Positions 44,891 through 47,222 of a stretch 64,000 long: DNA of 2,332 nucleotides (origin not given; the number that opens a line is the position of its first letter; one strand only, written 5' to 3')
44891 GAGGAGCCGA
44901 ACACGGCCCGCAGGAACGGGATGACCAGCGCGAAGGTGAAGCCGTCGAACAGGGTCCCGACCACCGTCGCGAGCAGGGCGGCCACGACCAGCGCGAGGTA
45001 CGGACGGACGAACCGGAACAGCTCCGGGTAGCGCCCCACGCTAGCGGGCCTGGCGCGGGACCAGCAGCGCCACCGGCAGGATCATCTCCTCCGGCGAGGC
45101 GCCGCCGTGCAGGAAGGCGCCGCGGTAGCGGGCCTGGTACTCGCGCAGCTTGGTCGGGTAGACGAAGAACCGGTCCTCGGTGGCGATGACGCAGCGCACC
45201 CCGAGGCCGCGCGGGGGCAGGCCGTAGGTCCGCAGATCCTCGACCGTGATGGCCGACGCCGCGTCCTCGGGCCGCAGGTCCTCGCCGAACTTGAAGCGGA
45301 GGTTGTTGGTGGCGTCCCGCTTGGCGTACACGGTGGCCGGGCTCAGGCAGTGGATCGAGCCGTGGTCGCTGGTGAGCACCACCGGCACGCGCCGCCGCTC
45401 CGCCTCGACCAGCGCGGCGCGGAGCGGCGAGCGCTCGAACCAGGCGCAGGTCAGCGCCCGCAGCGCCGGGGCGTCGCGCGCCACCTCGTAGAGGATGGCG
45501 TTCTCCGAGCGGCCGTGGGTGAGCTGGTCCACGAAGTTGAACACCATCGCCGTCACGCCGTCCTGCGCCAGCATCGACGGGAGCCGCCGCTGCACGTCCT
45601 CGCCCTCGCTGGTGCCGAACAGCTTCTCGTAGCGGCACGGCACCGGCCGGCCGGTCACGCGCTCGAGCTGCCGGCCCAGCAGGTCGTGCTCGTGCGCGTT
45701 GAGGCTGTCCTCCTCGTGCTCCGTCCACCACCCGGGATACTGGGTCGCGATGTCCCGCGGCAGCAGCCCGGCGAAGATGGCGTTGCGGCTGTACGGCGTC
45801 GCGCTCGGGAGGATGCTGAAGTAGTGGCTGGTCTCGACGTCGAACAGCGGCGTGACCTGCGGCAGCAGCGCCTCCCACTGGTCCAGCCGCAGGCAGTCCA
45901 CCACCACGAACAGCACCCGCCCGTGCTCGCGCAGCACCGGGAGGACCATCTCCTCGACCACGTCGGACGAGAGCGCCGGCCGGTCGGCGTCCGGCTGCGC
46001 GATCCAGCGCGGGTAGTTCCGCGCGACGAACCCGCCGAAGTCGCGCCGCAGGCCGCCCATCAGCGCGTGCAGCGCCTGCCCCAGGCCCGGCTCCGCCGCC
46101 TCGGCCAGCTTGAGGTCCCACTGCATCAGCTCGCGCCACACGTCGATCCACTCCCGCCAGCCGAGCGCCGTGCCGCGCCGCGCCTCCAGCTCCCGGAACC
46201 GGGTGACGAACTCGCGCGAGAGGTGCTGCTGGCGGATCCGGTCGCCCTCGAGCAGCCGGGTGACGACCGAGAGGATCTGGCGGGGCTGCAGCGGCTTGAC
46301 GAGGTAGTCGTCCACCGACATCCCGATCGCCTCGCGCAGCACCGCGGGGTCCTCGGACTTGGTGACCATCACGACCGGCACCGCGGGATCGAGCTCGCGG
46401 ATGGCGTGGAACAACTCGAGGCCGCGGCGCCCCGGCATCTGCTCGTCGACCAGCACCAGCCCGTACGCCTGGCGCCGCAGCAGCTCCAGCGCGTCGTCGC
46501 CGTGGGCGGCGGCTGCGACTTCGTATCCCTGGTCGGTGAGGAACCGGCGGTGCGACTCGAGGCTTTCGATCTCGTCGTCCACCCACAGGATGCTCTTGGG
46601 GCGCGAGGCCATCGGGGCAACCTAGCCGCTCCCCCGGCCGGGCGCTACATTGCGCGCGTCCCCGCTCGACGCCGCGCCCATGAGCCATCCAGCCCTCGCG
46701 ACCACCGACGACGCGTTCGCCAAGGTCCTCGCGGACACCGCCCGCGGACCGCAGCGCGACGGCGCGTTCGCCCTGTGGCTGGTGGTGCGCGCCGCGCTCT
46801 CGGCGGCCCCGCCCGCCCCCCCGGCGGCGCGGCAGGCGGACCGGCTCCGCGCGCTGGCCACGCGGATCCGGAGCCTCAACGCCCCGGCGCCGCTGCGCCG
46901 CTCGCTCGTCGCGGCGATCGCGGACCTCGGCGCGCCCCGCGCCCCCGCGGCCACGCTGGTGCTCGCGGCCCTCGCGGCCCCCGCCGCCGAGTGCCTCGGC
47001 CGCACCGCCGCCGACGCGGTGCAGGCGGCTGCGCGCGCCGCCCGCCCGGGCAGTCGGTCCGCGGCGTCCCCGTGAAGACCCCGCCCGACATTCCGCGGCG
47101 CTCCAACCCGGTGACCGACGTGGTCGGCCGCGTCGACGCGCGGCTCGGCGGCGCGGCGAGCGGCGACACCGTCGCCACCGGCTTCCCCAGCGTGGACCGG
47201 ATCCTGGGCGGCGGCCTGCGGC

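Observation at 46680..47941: DnaB C-terminal-domain-only ATPase translationally coupled to an Ala-rich helical protein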

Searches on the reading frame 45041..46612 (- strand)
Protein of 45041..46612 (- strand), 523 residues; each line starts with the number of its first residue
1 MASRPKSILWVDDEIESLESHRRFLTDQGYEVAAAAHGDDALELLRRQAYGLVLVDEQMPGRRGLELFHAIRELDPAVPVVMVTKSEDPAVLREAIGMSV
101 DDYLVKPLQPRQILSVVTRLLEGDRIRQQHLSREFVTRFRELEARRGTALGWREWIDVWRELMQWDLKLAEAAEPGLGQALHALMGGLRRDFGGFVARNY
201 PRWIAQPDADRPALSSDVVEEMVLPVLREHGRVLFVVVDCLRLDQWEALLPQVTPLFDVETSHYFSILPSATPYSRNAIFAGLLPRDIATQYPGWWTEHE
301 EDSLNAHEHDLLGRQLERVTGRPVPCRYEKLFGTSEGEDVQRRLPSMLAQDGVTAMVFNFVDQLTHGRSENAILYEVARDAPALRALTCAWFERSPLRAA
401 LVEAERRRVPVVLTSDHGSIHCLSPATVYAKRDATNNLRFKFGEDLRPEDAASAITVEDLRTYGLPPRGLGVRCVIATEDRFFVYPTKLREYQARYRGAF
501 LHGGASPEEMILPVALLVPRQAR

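Call 3: search_protein_families(library=pfam, proteins=[window:45041-46612:-], max_evalue=1)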
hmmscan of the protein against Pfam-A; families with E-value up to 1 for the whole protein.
window:45041-46612:- (523 aa): 5 families
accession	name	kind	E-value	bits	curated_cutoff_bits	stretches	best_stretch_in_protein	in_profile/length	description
PF00072.30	Response_reg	-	2e-26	92.8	30.2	1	8-117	1-110/111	Response regulator receiver domain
PF08665.17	PglZ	-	2.6e-16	60.6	25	1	232-422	2-175/179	PglZ domain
PF21332.3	AmiR_N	-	0.051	14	27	1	72-117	62-107/111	AmiR, N-terminal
PF03709.21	OKR_DC_1_N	-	0.1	13.3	29.3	1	18-87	6-73/111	Orn/Lys/Arg decarboxylase, N-terminal domain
PF06490.17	FleQ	-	0.14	12.9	22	1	8-97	2-88/108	Flagellar regulatory protein FleQ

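Call 4: search_protein_families(library=ncbifam, proteins=[window:45041-46612:-], max_evalue=1)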
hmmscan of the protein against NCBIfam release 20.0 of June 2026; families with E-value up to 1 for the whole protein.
window:45041-46612:- (523 aa): 102 families (the best 25 are shown)
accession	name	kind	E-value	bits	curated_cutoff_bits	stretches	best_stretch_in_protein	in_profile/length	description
NF052313.1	T9SS_RR_PorX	equivalog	1.5e-154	515.5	300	1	7-519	2-512/513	T9SS response regulator signal transducer PorX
NF047793.1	ResRegPgtA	equivalog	1.5e-20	73.5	650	1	2-164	2-157/414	two-component system response regulator PgtA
NF053512.1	nitric_RR_NosR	exception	7.4e-19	68.1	400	1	8-131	1-125/422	response regulator c-di-GMP phosphodiesterase, NosR family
NF007005.1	PRK09468.1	equivalog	3.5e-18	65.9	331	1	6-121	4-119/237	osmolarity response regulator transcription factor OmpR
NF033449.0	BREX_PglZ_3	exception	5.9e-18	64.5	250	1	152-514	302-638/642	BREX-3 system phosphatase PglZ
NF033446.0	BREX_PglZ_2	exception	3.3e-16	58.7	200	1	179-520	416-724/890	BREX-2 system phosphatase PglZ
NF051870.1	NAssimRespRegNtrX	equivalog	4.9e-16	58.7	600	1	7-130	3-128/452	nitrogen assimilation response regulator NtrX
NF040689.1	MtrAB_MtrA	equivalog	3.9e-15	55.8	300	1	8-130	1-123/219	MtrAB system response regulator MtrA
TIGR01387.1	cztR_silR_copR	subfamily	7.4e-15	55.2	279.2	1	8-129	1-122/218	heavy metal response regulator transcription factor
NF045944.1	ResRegRpaBCyano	equivalog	1.3e-14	54.1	330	1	11-122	3-113/229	response regulator transcription factor RpaB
NF007689.0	PRK10365.1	equivalog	3.3e-14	52.5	760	1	7-119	7-119/441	sigma-54-dependent response regulator transcription factor ZraR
NF041734.1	resp_reg_RppA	equivalog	6.5e-14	51.8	250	1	8-121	3-118/229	two-component system response regulator RppA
NF007982.1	PRK10710.1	equivalog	6.9e-14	52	380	1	6-129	8-130/235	envelope stress response regulator BaeR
NF041733.1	resp_reg_CseB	equivalog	7.4e-14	51.7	350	1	7-122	2-116/228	two-component system response regulator CseB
NF008469.0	PRK11361.1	equivalog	1.3e-13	50.4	714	1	6-140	5-141/461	acetoacetate metabolism transcriptional regulator AtoC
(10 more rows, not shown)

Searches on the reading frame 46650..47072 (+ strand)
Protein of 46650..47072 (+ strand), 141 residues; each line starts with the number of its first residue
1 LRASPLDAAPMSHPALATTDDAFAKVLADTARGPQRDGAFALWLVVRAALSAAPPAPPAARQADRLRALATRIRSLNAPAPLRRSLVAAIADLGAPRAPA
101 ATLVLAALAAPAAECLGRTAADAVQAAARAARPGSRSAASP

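Call 3: search_protein_families(library=pfam, proteins=[window:46680-47072:+], max_evalue=1)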
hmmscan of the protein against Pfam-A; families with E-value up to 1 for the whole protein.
window:46680-47072:+ (131 aa): 0 families

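Call 4: search_protein_families(library=ncbifam, proteins=[window:46680-47072:+], max_evalue=1)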
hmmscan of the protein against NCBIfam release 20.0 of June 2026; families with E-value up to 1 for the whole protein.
window:46680-47072:+ (131 aa): 0 families

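Call 6: find_homologous_proteins(query=window:46650-47072:+, max_evalue=0.01)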
Query window:46650-47072:+ (141 aa): 172 proteins with E <= 0.01 among 8000 candidates; the best 120 are listed.
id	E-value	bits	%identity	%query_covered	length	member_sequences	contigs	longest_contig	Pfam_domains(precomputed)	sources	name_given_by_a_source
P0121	3.2e-65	236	99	93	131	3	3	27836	-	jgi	-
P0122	2.5e-53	198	85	77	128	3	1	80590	-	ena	-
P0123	6.9e-53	196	89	77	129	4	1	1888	-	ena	-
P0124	5.9e-52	193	88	77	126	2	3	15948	-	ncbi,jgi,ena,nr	ncbi:MAG TPA: hypothetical protein VEH83_11815 [Gemmatimonadales bacterium]|nr:hypothetical protein 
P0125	3.5e-51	191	87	77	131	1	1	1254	-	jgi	-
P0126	1.7e-50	188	81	77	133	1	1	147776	-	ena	-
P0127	2.2e-50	188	82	77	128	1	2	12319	-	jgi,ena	jgi:hypothetical protein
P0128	5.3e-50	187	81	77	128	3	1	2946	-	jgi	jgi:hypothetical protein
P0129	3.9e-49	184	80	91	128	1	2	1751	-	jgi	jgi:hypothetical protein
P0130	8.8e-49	183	82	82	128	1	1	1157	-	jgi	-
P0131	1.3e-48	182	78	92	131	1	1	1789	-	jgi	jgi:hypothetical protein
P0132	1.3e-48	182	81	79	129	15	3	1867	-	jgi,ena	-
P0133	3.1e-48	181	79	77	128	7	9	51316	-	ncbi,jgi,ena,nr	ncbi:MAG TPA: hypothetical protein VMT77_08205 [Gemmatimonadales bacterium]|nr:hypothetical protein 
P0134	9.0e-48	180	79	77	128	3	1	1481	-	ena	-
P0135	6.7e-47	177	81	77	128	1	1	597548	-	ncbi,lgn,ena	-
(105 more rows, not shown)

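Call 16: predict_structure(alignment_id=A1)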
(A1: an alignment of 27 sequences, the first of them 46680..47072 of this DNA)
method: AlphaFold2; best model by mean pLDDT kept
length: 131 residues; sequences in the alignment: 27
mean_pLDDT: 89.2   pTM: 0.84
mean pLDDT of the five models: 89.2, 89.0, 87.5, 86.0, 82.6
residues with pLDDT >= 90: 96; 70-90: 22; 50-70: 7; < 50: 6
segments of 3 or more residues with pLDDT < 50: 126-131
pLDDT, mean of each block of 10 residues (from residue 1): 86 97 96 96 76 90 95 97 87 95 97 96 57 49
secondary structure, 60 per line:
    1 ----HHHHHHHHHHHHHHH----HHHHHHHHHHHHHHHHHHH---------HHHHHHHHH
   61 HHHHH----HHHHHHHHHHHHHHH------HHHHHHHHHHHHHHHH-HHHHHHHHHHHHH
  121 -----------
elements in order: H5-19 H24-42 H52-65 H70-84 H91-106 H108-120

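Call 21: fold_search(model_id=the predicted structure, library=pdb)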
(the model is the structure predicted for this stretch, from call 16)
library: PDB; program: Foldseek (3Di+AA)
matches with E <= 10: 96; with E <= 0.001: 0
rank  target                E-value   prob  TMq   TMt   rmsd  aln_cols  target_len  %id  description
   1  9nnf_A                6.7e-01  0.35  0.36  0.35  10.9       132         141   21  Cryo-EM structure of a de-novo designed binder NY1-B04 in complex with HLA-A*02:01 and NY-ESO-1-derived peptide SLLMWI (released 2025-07-23)
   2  2b0h_MODEL_1_A        2.0e+00  0.08  0.24  0.23  13.8       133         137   15  Solution structure of VBS3 fragment of talin (released 2006-01-17)
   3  7bvc_A                2.0e+00  0.06  0.21  0.04  13.1       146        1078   14  Cryo-EM structure of Mycobacterium smegmatis arabinosyltransferase EmbA-EmbB-AcpM2 in complex with ethambutol (released 2020-04-29)
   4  7trb_B                2.1e+00  0.07  0.22  0.15  13.7       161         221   11  CRYSTAL STRUCTURE OF FARNESOID X-ACTIVATED RECEPTOR COMPLEXED WITH COMPOUND-32 AKA (1S,3S)-N-({4-[5-(2-FLUOROPR OPAN-2 (released 2022-06-29)
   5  4epz                  2.5e+00  0.14  0.33  0.29   8.3       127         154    9  Crystal structure of a transcription anti-terminator antagonist UpxZ (BACUNI_04315) from Bacteroides uniformis ATCC 8492 (released 2012-07-11)
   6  3kaw_B                2.5e+00  0.13  0.29  0.35  14.4       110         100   21  Crystal Structure of PA2107 PROTEIN from Pseudomonas aeruginosa, Northeast Structural Genomics Consortium Target PaR19 (released 2009-10-27)
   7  9cm7_R                2.7e+00  0.08  0.27  0.16  12.0       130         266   12  Cryo-EM structure of Gi-coupled FFA2 in complex with TUG-1375 and AZ-1729 (released 2025-06-25)
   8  9jlc_R                2.9e+00  0.04  0.20  0.13  13.6       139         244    9  Cryo-EM structure of MAS1-Gi Complex with AVE 0991 (released 2025-09-24)
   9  6q6b_A                3.0e+00  0.10  0.27  0.27  14.4       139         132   15  Structure of the copper storage protein, Ccsp, from Streptomyces lividans loaded with 10 copper equivalents (released 2019-07-10)
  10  3wrf                  3.2e+00  0.07  0.26  0.07  14.8       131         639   14  The crystal structure of native HypBA1 from Bifidobacterium longum JCM 1217 (released 2014-09-03)
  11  6db1_B                3.3e+00  0.07  0.25  0.24  12.7       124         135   15  2.0 Angstrom Resolution Crystal Structure of N-Terminal Ligand-Binding Domain of Putative Methyl-Accepting Chemotaxis  (released 2018-05-16)
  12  9div_G                3.5e+00  0.09  0.29  0.29  15.9       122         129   20  The crystal structure of de novo designed ChuA binding protein C8 (released 2025-05-21)
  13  9div_C                3.5e+00  0.08  0.29  0.27  16.8       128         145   20  The crystal structure of de novo designed ChuA binding protein C8 (released 2025-05-21)
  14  3wkw                  3.5e+00  0.07  0.26  0.07  15.4       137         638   18  Crystal structure of GH127 beta-L-arabinofuranosidase HypBA1 from Bifidobacterium longum ligand free form (released 2014-04-30)
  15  7trb_A                3.7e+00  0.07  0.26  0.18   9.2       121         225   14  CRYSTAL STRUCTURE OF FARNESOID X-ACTIVATED RECEPTOR COMPLEXED WITH COMPOUND-32 AKA (1S,3S)-N-({4-[5-(2-FLUOROPR OPAN-2 (released 2022-06-29)
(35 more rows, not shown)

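Call 32: search_protein_families(library=padloc, proteins=[window:46680-47072:+], max_evalue=0.01)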
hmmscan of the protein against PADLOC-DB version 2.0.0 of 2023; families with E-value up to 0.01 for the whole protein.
window:46680-47072:+ (131 aa): 0 families

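Call 33: search_protein_families(library=phrogs, proteins=[window:46680-47072:+], max_evalue=0.01)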
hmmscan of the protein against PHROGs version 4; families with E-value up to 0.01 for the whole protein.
window:46680-47072:+ (131 aa): 0 families

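Call 45: find_homologous_proteins(query=A2, max_evalue=0.01)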
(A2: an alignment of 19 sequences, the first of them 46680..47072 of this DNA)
Query A2 (19 sequences) (131 aa, profile of the alignment): 584 proteins with E <= 0.01 among 8000 candidates; the best 120 are listed.
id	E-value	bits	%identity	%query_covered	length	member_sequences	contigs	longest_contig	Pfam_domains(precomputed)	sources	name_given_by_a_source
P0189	6.6e-49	183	67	81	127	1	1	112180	-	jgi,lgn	jgi:hypothetical protein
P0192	1.7e-48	182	66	82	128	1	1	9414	-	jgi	jgi:hypothetical protein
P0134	6.7e-48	180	79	82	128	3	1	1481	-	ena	-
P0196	1.5e-47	179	66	82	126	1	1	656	-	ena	-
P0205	1.5e-47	179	66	93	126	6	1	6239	-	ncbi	ncbi:MAG: hypothetical protein ACHQU1_08835 [Gemmatimonadales bacterium]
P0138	1.9e-47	179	78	88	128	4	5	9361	-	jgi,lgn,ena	jgi:hypothetical protein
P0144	2.0e-47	179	76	82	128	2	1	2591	-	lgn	-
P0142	2.2e-47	179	77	88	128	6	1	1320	-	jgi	jgi:hypothetical protein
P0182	2.8e-47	178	64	83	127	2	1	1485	-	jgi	jgi:hypothetical protein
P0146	3.3e-47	178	74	84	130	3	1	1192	-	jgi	jgi:hypothetical protein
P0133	3.8e-47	178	79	82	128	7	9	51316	-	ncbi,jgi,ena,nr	ncbi:MAG TPA: hypothetical protein VMT77_08205 [Gemmatimonadales bacterium]|nr:hypothetical protein 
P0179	3.8e-47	178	67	82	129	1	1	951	-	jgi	jgi:hypothetical protein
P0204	4.2e-47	178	66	85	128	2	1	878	-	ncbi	-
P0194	5.5e-47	177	66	94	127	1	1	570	-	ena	-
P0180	5.5e-47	177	67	82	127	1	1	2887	-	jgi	jgi:hypothetical protein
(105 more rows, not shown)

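Call 69: fold_search(model_id=the predicted structure, library=viral)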
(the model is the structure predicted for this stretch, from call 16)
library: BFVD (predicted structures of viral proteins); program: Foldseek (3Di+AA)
matches with E <= 10: 76; with E <= 0.001: 0
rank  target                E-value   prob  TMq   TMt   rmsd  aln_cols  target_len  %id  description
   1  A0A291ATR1            7.9e-01  0.08  0.16  0.11  10.3       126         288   23  Uncharacterized protein [Pandoravirus salinus]
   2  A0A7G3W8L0            1.1e+00  0.11  0.25  0.16  15.9       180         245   13  Putative P0 [Allium polerovirus A]
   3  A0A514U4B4            1.2e+00  0.09  0.20  0.16  15.0       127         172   12  Uncharacterized protein [Microbacterium phage MCubed]
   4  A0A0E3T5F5            1.4e+00  0.25  0.37  0.07  12.5       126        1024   17  Uncharacterized protein [Cyprinid herpesvirus 2]
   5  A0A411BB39            2.2e+00  0.13  0.31  0.23  12.8       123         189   10  (no name in the UniProt tables at hand)
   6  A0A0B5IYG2            2.3e+00  0.07  0.23  0.19  12.3       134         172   18  Uncharacterized protein [Pandoravirus inopinatum]
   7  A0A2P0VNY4            2.9e+00  0.08  0.27  0.24  10.5       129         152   14  Uncharacterized protein [Tetraselmis virus 1]
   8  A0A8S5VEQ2            3.2e+00  0.08  0.27  0.32   9.5       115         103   17  Uncharacterized protein [Siphoviridae sp. ctSXZ3]
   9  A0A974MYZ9            3.4e+00  0.07  0.27  0.24   9.9       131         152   15  Uncharacterized protein [Oberland virus]
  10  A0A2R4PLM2            3.4e+00  0.06  0.24  0.14  14.8       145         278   10  (no name in the UniProt tables at hand)
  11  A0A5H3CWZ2            3.6e+00  0.06  0.25  0.19   9.8       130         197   18  Bcl2 [Branchiostoma lancelet adintovirus]
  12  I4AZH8                3.6e+00  0.03  0.18  0.09  11.9       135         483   18  (no name in the UniProt tables at hand)
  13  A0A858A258            3.7e+00  0.03  0.17  0.04  18.4       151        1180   14  MC006L [Molluscum contagiosum virus]
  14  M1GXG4                3.9e+00  0.30  0.51  0.57   4.6       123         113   12  (no name in the UniProt tables at hand)
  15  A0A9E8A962            3.9e+00  0.09  0.30  0.35  13.2       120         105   13  (no name in the UniProt tables at hand)
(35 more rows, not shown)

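Call 70: search_solved_structures(query=A1, max_evalue=10)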
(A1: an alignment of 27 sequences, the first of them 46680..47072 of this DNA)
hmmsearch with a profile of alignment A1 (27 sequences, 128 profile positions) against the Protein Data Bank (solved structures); distinct sequences matched with E-value up to 10: 0.

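Call 71: search_protein_families(library=pfam, alignment_id=A2, max_evalue=1)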
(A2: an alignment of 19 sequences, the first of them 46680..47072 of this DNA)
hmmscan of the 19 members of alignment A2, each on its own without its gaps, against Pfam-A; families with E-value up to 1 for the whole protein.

A. member 1, window:46680-47072:+ (131 aa): 0 families

B. families by the number of members that match (of 19 scanned): 5 families
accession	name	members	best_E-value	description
PF25326.1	ARM_SRB8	2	0.037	SRB8 ARM-like domain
PF19685.4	DUF6187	1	0.0047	Family of unknown function (DUF6187)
PF05528.17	Acc5b_avian_CoV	1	0.11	Accessory protein 5b, avian coronavirus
PF22027.1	NS3_helicase_C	1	0.11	NS3 RNA helicase, C-terminal helical domain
PF09179.16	TilS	1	0.46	TilS substrate binding domain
